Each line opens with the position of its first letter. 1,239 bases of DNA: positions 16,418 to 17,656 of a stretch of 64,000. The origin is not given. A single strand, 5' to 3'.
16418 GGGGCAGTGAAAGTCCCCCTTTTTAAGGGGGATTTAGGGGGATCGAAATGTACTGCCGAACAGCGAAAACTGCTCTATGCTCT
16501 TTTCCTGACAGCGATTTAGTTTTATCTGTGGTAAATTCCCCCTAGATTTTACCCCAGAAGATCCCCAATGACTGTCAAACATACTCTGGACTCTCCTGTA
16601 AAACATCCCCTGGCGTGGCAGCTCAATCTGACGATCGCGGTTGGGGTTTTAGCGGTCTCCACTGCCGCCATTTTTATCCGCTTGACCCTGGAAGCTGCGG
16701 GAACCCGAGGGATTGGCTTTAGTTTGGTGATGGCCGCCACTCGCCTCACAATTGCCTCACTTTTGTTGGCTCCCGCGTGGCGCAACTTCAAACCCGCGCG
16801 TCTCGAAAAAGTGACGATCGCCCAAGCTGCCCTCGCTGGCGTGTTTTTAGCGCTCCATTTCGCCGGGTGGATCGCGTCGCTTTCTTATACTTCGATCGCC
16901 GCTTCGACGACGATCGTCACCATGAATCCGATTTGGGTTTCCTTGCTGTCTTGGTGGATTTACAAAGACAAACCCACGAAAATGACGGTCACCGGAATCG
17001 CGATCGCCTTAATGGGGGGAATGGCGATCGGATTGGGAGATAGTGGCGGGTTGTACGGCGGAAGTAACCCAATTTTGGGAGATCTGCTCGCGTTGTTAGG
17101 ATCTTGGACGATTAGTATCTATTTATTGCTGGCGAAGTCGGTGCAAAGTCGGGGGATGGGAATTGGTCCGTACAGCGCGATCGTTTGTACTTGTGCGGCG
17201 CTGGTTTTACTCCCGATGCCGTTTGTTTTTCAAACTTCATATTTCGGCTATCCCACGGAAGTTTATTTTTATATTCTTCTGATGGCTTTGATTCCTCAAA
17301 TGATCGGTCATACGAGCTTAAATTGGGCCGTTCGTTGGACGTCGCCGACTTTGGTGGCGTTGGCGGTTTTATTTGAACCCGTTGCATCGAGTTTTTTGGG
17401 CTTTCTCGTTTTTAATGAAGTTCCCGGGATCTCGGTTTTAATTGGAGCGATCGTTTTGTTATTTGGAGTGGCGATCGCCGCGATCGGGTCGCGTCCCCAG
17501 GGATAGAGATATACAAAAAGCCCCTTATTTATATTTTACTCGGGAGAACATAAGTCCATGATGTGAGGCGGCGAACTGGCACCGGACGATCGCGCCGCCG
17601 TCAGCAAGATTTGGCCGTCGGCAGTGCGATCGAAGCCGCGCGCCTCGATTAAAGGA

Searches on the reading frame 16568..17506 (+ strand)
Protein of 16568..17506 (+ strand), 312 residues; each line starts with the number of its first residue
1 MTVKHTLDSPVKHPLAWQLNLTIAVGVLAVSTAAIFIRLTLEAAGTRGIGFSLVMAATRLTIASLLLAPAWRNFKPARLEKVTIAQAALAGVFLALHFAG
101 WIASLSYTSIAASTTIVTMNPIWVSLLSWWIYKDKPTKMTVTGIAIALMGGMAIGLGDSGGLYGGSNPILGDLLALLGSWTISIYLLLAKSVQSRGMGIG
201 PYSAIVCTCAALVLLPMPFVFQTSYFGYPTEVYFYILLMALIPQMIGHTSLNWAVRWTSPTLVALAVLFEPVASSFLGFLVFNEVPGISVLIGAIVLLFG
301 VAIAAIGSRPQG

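Call 11: search_protein_families(library=pfam, proteins=[window:16568-17506:+])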
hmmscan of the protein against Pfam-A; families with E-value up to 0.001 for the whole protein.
window:16568-17506:+ (312 aa): 1 family
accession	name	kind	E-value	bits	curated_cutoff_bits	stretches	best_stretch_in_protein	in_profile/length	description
PF00892.27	EamA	-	5.2e-23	82.3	28.2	2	170-304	2-133/135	EamA-like transporter family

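Call 24: find_encoding_contigs(protein=window:16568-17506:+, flank=3000, max_places=10)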
Protein window:16568-17506:+ (312 aa): 4 contigs read that carry it; 4 places shown.
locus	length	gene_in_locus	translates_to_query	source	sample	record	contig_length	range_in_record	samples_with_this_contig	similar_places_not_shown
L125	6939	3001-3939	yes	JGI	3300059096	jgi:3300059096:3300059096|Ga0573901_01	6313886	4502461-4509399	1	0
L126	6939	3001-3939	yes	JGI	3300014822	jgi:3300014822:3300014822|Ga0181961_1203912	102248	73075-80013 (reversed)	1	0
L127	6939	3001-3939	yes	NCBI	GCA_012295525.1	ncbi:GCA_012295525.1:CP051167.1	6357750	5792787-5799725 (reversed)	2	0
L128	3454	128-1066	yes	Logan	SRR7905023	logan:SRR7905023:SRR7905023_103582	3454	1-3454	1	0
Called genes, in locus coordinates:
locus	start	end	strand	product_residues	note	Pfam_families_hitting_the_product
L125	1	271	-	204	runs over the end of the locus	PF05685:Uma2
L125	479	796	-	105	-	-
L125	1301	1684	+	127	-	PF00072:Response_reg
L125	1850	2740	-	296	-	PF00483:NTP_transferase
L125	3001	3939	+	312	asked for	PF00892:EamA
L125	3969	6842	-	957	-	PF05860:TPS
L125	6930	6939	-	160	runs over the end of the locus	-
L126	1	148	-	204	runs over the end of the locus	PF05685:Uma2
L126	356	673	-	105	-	-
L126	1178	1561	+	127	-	PF00072:Response_reg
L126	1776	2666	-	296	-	PF00483:NTP_transferase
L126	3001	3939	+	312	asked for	PF00892:EamA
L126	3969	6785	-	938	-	PF05860:TPS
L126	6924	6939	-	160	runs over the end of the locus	-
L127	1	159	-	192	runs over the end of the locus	PF05685:Uma2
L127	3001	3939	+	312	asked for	PF00892:EamA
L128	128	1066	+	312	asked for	PF00892:EamA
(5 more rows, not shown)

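Call 91: search_protein_families(library=ncbifam, proteins=[window:16568-17506:+])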
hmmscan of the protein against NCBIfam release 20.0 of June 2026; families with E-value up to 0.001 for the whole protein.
window:16568-17506:+ (312 aa): 1 family
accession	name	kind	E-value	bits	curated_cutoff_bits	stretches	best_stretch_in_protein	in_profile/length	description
TIGR00950.1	2A78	equivalog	1.9e-13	50.4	230.2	1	54-301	20-263/264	carboxylate/amino acid/amine transporter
